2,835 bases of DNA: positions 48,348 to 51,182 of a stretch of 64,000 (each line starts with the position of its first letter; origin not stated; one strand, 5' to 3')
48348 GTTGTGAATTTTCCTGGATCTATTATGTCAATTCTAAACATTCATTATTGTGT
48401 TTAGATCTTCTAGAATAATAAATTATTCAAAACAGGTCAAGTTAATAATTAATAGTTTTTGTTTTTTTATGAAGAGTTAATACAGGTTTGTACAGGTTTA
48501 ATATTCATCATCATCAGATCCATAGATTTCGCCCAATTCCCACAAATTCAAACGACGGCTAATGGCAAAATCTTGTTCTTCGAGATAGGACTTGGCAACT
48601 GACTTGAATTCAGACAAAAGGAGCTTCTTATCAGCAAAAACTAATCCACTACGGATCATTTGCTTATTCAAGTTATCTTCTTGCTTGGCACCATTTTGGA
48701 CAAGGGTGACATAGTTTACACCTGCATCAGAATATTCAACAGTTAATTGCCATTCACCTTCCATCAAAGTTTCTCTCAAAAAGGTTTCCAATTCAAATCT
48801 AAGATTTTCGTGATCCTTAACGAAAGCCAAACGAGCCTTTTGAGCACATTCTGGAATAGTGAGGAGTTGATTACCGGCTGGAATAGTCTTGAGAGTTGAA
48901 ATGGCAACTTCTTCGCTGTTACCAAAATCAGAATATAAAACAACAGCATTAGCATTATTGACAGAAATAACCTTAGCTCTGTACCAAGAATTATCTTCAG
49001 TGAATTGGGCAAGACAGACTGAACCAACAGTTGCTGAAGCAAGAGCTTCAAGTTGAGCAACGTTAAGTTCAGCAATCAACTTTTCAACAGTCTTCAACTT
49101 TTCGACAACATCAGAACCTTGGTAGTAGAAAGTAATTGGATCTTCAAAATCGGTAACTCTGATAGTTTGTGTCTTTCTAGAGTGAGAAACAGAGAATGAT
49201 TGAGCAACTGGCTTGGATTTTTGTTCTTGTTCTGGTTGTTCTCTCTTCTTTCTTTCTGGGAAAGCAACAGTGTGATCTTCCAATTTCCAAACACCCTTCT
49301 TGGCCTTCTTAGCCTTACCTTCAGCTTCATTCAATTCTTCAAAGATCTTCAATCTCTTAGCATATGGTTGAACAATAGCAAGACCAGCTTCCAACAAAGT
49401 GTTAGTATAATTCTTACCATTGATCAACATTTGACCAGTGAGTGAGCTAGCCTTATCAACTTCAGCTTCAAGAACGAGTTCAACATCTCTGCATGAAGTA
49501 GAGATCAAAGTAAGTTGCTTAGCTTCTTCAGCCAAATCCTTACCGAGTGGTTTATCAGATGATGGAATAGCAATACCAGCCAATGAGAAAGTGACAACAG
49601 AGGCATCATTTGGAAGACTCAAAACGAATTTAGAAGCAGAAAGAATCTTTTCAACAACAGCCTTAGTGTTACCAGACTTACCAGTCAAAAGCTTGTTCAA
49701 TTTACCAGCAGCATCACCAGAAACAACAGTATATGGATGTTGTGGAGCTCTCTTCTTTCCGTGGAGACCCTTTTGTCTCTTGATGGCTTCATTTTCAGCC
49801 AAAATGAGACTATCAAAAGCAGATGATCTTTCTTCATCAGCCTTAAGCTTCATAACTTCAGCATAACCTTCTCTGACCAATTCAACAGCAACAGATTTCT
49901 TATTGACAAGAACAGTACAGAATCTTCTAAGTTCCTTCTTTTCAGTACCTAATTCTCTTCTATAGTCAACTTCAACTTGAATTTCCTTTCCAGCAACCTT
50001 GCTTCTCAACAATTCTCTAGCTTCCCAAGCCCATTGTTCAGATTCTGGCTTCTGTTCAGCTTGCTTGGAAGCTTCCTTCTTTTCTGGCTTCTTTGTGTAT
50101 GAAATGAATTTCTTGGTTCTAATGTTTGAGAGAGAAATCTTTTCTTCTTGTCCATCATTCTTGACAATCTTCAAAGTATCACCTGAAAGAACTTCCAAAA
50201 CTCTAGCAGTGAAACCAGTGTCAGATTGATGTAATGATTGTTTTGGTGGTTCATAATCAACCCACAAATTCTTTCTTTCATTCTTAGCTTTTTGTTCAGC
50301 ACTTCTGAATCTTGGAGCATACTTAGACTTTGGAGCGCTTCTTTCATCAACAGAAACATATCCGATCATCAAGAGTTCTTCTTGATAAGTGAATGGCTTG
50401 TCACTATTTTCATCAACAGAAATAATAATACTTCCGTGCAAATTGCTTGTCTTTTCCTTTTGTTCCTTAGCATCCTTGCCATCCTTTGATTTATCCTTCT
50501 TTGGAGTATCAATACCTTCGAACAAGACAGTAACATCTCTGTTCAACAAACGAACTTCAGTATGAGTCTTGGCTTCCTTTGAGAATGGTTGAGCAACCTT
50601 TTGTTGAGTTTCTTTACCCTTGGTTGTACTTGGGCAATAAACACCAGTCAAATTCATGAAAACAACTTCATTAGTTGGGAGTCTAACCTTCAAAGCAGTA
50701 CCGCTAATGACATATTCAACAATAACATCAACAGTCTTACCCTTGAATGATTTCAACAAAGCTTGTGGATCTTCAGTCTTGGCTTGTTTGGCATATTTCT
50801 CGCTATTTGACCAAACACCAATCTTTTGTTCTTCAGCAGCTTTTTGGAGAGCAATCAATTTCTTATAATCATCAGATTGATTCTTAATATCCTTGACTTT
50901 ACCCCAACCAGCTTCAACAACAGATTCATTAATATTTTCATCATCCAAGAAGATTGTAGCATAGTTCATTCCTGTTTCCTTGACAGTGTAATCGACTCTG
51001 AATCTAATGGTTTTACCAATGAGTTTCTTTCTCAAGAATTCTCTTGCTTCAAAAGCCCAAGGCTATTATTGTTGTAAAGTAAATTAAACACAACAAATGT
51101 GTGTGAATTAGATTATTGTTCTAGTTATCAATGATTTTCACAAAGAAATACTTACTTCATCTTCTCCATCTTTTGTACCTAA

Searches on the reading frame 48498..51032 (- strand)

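Call 20: search_protein_families(library=pfam, proteins=[window:48498-51032:-], max_evalue=0.001)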
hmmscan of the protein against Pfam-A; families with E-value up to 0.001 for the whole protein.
window:48498-51032:- (844 aa): 4 families
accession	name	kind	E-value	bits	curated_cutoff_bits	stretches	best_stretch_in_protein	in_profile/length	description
PF00565.23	SNase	-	2.5e-40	137.7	21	4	482-583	2-106/107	Staphylococcal nuclease homologue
PF00567.30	TUDOR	-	5.6e-19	68.8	23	1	620-736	5-120/121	Tudor domain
PF06003.18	SMN_Tudor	-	9.4e-05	22.9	22.7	1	669-715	5-53/58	Survival motor neuron protein (SMN), Tudor domain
PF16183.10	Kinesin_assoc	-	0.00054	20.6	29.5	0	609-663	56-110/171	Kinesin-associated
